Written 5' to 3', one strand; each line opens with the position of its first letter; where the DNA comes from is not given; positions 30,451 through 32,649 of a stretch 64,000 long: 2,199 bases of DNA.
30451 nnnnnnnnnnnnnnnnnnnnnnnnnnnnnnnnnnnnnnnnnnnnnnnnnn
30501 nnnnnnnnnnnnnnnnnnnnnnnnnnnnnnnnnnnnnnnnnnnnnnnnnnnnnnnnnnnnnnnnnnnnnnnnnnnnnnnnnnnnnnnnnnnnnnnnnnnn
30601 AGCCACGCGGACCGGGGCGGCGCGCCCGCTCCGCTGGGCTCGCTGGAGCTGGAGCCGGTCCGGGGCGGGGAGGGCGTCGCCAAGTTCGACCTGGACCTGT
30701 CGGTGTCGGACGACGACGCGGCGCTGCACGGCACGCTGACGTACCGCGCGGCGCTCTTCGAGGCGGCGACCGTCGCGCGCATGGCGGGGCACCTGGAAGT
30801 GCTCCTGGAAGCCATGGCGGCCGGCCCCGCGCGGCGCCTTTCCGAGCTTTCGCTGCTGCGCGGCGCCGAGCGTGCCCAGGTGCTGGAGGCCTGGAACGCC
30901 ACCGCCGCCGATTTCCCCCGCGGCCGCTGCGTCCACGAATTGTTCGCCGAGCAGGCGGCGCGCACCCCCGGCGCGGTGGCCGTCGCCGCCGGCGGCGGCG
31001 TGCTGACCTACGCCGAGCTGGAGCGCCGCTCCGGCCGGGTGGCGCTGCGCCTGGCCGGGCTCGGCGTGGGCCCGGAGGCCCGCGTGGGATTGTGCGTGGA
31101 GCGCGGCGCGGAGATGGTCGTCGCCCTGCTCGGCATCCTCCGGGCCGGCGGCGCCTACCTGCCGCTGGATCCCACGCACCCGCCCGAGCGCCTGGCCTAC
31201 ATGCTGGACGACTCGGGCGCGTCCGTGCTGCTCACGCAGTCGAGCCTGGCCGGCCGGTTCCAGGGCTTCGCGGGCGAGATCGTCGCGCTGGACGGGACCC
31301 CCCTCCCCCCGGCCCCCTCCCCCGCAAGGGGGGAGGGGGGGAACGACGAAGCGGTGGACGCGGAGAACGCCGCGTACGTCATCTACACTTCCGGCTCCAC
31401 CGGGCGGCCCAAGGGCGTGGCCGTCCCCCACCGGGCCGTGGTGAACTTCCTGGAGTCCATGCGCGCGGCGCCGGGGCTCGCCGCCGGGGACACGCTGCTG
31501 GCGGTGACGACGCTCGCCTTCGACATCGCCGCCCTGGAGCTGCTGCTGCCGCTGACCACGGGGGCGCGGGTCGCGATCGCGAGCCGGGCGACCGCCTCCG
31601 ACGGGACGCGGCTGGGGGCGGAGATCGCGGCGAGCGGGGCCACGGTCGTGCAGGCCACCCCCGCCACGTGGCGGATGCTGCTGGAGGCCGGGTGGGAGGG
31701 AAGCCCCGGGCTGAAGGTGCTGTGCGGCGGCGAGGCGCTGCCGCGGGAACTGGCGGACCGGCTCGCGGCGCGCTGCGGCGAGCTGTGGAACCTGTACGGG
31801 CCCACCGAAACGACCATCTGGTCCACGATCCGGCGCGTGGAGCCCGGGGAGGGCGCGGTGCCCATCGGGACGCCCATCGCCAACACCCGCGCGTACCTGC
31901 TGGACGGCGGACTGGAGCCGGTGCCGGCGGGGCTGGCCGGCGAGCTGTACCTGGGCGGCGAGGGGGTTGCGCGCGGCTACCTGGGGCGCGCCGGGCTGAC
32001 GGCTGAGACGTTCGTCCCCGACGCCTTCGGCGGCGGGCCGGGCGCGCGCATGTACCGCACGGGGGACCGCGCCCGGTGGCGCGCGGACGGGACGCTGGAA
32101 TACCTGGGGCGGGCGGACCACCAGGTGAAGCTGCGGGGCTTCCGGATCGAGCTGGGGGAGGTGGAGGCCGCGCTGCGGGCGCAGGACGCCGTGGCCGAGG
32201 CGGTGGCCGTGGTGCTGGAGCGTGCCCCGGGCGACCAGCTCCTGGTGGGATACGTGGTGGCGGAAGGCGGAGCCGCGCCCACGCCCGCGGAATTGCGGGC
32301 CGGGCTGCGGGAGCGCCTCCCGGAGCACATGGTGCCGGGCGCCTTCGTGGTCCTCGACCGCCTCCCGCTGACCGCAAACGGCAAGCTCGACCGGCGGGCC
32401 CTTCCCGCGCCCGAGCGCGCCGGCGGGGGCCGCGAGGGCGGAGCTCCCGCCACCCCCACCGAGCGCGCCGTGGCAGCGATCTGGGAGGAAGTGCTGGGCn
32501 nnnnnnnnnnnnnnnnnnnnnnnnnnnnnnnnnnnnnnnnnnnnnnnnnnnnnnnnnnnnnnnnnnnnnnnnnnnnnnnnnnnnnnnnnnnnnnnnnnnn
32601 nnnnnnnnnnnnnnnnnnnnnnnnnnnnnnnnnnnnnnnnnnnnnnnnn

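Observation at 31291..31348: Perfect 11-bp G:C hairpin with a competing second C-rich arm, translated as part of a Gly-type A domain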

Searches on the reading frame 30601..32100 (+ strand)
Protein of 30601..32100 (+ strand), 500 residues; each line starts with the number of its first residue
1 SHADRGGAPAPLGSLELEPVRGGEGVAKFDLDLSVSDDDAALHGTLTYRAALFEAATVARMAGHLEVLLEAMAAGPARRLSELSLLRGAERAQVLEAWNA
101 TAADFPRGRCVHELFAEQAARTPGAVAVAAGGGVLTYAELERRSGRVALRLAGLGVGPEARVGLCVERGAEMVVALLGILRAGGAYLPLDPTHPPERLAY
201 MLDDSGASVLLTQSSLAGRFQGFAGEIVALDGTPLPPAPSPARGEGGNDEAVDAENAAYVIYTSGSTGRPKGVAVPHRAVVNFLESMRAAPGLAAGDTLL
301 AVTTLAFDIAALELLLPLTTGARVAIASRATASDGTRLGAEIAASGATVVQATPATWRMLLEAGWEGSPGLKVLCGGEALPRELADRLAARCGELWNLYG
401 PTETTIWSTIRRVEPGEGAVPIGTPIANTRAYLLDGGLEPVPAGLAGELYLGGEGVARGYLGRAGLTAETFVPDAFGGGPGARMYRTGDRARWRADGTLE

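Call 28: find_homologous_proteins(query=window:30601-32100:+, max_evalue=1e-30)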
Query window:30601-32100:+ (500 aa): 7721 proteins with E <= 1e-30 among 8000 candidates; the best 120 are listed.
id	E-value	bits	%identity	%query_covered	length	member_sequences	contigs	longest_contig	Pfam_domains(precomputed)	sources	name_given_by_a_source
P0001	1.8e-247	840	81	100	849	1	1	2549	PF00668.26,PF00501.35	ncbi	ncbi:MAG TPA: amino acid adenylation domain-containing protein, partial [Longimicrobiaceae bacterium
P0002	3.4e-209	714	71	98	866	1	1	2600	PF00668.26,PF00501.35,PF13193.13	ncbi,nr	ncbi:MAG TPA: amino acid adenylation domain-containing protein, partial [Longimicrobiaceae bacterium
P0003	2.1e-173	596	70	83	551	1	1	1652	PF00501.35,PF13193.13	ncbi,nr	ncbi:MAG TPA: amino acid adenylation domain-containing protein, partial [Longimicrobiaceae bacterium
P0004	8.2e-163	561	55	99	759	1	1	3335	PF00668.26,PF00550.32,PF00501.35,PF13193.13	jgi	jgi:amino acid adenylation domain-containing protein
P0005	4.9e-162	558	56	94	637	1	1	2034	PF00668.26,PF00501.35,PF13193.13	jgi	jgi:amino acid adenylation domain-containing protein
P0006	2.6e-161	556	54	98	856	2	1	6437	PF00668.26,PF00550.32,PF00501.35,PF13193.13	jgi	jgi:amino acid adenylation domain-containing protein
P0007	5.5e-159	548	59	95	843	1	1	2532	PF00668.26,PF00550.32,PF00501.35,PF13193.13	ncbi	ncbi:MAG TPA: amino acid adenylation domain-containing protein, partial [Longimicrobium sp.]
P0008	8.4e-159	548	53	95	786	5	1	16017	PF00668.26,PF00550.32,PF00501.35,PF13193.13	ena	-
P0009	8.7e-159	548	58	95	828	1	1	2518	PF00668.26,PF00550.32,PF00501.35,PF13193.13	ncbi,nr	ncbi:MAG TPA: amino acid adenylation domain-containing protein, partial [Longimicrobiaceae bacterium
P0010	3.1e-158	546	52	97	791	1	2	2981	PF00668.26,PF00550.32,PF00501.35,PF13193.13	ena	-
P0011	7.2e-158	545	56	98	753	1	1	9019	PF00668.26,PF00501.35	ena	-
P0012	7.7e-158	545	54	95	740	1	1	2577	PF00668.26,PF00550.32,PF00501.35,PF13193.13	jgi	-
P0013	8.5e-158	544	59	96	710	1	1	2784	PF00668.26,PF00550.32,PF00501.35,PF13193.13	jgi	jgi:amino acid adenylation domain-containing protein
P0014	1.6e-157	543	57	98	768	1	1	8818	PF00668.26,PF00550.32,PF00501.35,PF13193.13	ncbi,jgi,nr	ncbi:MAG: hypothetical protein QOI11_2530, partial [Candidatus Eremiobacteraeota bacterium]|jgi:amin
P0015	1.9e-157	543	60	95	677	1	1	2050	PF00668.26,PF00550.32,PF00501.35,PF13193.13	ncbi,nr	ncbi:MAG TPA: amino acid adenylation domain-containing protein, partial [Actinomycetota bacterium]|n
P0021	3.4e-156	539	63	86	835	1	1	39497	PF00668.26,PF00501.35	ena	-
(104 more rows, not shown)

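Call 53: find_encoding_contigs(protein=P0001, max_places=2, flank=3000)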
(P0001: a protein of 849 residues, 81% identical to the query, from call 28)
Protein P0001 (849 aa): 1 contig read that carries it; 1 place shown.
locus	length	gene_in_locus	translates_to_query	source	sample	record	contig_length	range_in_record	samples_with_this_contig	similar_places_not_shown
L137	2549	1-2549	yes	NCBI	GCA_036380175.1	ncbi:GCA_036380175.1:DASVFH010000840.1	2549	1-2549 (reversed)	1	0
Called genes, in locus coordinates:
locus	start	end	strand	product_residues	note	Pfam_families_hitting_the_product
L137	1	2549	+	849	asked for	PF00668:Condensation, PF00501:AMP-binding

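Call 54: find_encoding_contigs(protein=P0021, max_places=2, flank=10000)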
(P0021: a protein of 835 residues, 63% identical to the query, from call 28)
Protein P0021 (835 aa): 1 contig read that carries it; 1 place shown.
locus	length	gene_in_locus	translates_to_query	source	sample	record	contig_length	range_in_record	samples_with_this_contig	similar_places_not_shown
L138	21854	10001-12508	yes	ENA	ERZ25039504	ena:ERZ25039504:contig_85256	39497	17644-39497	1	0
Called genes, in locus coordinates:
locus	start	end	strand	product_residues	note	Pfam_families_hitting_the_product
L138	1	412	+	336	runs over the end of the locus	PF02558:ApbA, PF08546:ApbA_C (weak)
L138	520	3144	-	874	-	PF01624:MutS_I, PF05188:MutS_II, PF05192:MutS_III, PF05190:MutS_IV, PF00488:MutS_V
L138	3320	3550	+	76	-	-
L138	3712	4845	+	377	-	PF00512:HisKA, PF02518:HATPase_c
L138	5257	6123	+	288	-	PF00668:Condensation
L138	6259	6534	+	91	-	PF00668:Condensation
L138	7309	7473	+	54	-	PF00501:AMP-binding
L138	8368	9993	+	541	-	PF00550:PP-binding, PF00668:Condensation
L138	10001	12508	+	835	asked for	PF00668:Condensation, PF00501:AMP-binding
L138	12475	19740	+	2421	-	PF13193:AMP-binding_C, PF00550:PP-binding, PF00668:Condensation, PF00501:AMP-binding, PF13193:AMP-binding_C, PF00550:PP-binding, PF00668:Condensation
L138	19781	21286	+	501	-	PF00501:AMP-binding, PF13193:AMP-binding_C, PF00550:PP-binding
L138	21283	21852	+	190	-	?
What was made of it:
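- The NRPS genes of L138 are fragmented in the gene calls (call 54).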

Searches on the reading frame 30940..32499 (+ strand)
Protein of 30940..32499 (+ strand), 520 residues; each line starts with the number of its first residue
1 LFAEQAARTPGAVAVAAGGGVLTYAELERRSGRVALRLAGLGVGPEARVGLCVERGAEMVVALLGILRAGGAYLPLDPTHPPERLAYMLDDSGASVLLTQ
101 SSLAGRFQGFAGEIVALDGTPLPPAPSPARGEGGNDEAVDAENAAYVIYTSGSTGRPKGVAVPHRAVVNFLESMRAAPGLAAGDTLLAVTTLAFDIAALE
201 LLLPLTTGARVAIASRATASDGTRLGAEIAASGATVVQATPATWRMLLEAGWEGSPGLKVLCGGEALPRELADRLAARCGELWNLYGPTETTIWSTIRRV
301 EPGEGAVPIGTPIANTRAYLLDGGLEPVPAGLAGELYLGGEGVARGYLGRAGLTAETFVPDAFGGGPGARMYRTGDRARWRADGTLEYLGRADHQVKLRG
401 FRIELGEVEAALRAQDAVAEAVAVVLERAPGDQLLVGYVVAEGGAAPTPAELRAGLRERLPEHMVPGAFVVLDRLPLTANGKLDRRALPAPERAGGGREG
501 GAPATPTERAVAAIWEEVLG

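Call 41: search_solved_structures(query=window:30940-32499:+, max_evalue=1e-40, show_alignments=2)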
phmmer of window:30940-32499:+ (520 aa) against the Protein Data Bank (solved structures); distinct sequences matched with E-value up to 1e-40: 73 (the best 60 are shown).
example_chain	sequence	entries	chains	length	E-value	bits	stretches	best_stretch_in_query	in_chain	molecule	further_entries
9be3_A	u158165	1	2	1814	5.5e-194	648.9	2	3-520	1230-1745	Linear gramicidin synthase subunit A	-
9be4_A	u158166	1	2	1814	5.5e-194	648.9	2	3-520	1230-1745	Linear gramicidin synthase subunit A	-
6mfz_A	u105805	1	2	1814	5.5e-194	648.9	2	3-520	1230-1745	Linear gramicidin synthase subunit A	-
9meh_A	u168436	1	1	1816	5.5e-194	648.9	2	3-520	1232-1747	Linear gramicidin synthase subunit A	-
6mfy_A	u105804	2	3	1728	1e-189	634.8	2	1-520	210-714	Linear gramicidin synthase subunit A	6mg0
5u89_A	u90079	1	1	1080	3.4e-142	478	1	1-519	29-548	Amino acid adenylation domain protein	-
8xjz_C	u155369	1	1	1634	4.3e-140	471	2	8-520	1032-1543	Peptide synthetase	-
6p1j_A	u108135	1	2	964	2.2e-129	435.8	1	1-488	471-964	Txo2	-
8www_A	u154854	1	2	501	7.2e-126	424.1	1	4-491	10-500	Carrier domain-containing protein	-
8jbr_A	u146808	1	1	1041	6.5e-116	391.3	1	1-519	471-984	McyA protein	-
4zxh_A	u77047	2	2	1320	1.6e-110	373.5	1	17-519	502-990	ABBFA_003403 | Tyrocidine synthetase 3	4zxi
4d4g_A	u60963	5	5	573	2.3e-110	373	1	2-520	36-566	APNAA1 | APNA A1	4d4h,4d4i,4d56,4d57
6oyf_A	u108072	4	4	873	2e-102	346.8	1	1-400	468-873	Txo1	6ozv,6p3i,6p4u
9bfd_A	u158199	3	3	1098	2.9e-102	346.2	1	1-520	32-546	Tyrocidine synthase 1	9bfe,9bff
6ea3_B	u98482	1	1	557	3.4e-102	346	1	6-492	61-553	adenylation domain of Fuscachelin synthetase component H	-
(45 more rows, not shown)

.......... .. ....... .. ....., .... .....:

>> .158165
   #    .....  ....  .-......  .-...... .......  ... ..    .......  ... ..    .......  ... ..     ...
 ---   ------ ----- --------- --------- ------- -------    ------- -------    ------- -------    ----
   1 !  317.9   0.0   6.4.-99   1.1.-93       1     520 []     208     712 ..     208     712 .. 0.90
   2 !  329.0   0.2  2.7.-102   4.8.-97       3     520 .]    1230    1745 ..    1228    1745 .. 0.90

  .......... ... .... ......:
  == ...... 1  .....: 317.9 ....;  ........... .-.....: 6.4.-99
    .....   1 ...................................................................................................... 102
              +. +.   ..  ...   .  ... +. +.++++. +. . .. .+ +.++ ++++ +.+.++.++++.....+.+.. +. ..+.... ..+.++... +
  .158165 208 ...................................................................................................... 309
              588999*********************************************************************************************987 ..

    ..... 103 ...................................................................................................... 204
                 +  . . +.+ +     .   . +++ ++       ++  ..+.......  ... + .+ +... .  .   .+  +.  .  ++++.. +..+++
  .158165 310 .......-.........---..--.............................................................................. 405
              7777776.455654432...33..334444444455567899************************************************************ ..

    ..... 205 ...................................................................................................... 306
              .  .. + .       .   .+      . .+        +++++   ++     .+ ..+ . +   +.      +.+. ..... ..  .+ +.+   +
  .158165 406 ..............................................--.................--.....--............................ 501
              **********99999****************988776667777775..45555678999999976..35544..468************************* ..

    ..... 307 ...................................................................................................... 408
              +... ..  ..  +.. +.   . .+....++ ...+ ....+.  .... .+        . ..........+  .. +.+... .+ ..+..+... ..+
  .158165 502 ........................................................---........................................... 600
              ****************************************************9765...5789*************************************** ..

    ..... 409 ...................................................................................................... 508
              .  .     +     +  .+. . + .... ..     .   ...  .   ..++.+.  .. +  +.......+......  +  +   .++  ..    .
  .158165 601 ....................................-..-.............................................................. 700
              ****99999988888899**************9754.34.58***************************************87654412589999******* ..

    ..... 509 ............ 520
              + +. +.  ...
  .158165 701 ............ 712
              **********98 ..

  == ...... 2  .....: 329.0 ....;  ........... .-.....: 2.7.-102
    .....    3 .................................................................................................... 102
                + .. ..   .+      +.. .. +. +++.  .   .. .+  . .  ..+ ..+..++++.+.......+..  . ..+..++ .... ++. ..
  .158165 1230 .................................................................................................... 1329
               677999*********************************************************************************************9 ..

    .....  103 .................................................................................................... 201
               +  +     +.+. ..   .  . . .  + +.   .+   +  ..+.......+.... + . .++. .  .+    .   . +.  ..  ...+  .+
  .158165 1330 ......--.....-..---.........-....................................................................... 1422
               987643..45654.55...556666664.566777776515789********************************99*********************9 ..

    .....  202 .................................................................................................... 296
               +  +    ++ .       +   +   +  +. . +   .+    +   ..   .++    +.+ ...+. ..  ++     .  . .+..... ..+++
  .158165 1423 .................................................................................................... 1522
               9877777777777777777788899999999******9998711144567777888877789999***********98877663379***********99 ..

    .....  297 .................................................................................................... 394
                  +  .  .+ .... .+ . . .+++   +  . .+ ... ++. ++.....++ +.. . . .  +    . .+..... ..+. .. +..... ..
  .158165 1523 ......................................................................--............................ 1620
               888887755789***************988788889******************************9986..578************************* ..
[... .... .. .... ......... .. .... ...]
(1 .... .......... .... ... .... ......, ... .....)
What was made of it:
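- On RPE-like in-frame palindromic elements: It aligns to the variable loop of LgrA (call 41).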

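Call 52: predict_structure(alignment_id=A3)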
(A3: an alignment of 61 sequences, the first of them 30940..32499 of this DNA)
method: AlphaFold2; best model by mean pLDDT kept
length: 520 residues; sequences in the alignment: 61
mean_pLDDT: 90.3   pTM: 0.82
mean pLDDT of the five models: 90.3, 90.0, 89.5, 89.2, 87.8
residues with pLDDT >= 90: 399; 70-90: 82; 50-70: 25; < 50: 14
segments of 3 or more residues with pLDDT < 50: 129-135, 495-500
pLDDT, mean of each block of 10 residues (from residue 1): 94 95 97 93 96 96 96 95 93 97 94 88 56 59 94 74 94 94 97 92 97 96 98 97 95 97 91 97 94 90 93 95 95 95 93 92 86 95 94 76 83 95 87 90 91 93 91 91 89 54 82 86
secondary structure, 60 per line:
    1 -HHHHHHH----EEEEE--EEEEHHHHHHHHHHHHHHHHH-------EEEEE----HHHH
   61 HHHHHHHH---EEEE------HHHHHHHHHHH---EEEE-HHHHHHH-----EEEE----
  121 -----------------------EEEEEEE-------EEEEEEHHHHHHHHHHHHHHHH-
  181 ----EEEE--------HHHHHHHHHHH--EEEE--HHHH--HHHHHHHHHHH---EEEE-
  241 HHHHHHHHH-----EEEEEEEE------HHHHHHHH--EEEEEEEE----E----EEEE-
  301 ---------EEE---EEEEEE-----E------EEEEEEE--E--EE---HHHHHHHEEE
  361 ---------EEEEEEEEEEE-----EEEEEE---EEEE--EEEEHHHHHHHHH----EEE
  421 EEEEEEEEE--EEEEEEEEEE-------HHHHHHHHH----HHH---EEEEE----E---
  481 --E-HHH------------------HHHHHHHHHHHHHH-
elements in order: H2-8 E13-17 E20-23 H24-40 E48-52 H57-68 E72-75 H82-92 E96-99 H101-107 E113-116 E144-150 E158-163 H164-179 E185-188 H197-207 E210-213 H216-219 H222-232 E236-239 H241-249 E255-262 H269-276 E279-286 E296-299 E310-312 E316-321 E334-340 H351-357 E358-360 E370-380 E386-391 E395-398 E401-404 H405-413 E418-429 E432-441 H449-457 E468-472 H506-519
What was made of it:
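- On RPE-like in-frame palindromic elements: AF2 places it in a coil of pLDDT 56-59 between confident strands (call 52).
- AF2 places residues ~119-136 in a coil of pLDDT 56-59 between two confident strands (call 52).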

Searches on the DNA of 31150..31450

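Call 21: search_rna_families(source=window, start=31150, end=31450, threshold=evalue, max_evalue=10)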
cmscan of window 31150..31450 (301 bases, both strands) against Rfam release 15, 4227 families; matches with E-value up to 10: 8.
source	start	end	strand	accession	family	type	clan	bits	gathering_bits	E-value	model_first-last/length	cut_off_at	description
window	31311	31338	-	RF02795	Pab91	Gene; snRNA; snoRNA; HACA-box;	-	20.1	71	0.19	1-57/57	no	Pab91 RNA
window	31313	31335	-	RF00502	TCV_Pr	Cis-reg;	-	19.1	40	0.23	6-28/34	no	Turnip crinkle virus (TCV) core promoter hairpin (Pr)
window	31304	31411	-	RF00435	ROSE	Cis-reg; thermoregulator;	-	17.9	45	1.9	1-94/94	no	Repression of heat shock gene expression (ROSE) element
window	31313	31345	+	RF03537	Flavi_TBFV_SL6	Cis-reg;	-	15.5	38.3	0.44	1-45/45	no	Tick-borne Flavivirus short stem-loop SL6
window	31318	31332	-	RF01370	CRISPR-DR57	Gene; CRISPR;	-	15.3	39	1.2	8-22/37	no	CRISPR RNA direct repeat element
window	31318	31399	+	RF03544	Flavi_ISFV_repeat_Ra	Cis-reg;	CL00131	15.3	41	4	1-58/58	no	Insect-Specific Flavivirus 3' UTR repeats Ra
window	31313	31342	+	RF02795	Pab91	Gene; snRNA; snoRNA; HACA-box;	-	14.6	71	4.8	1-57/57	no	Pab91 RNA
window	31313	31339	+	RF03960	mir-6644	Gene; miRNA;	-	14.2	82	4.1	20-46/67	no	mir-6644 microRNA precursor family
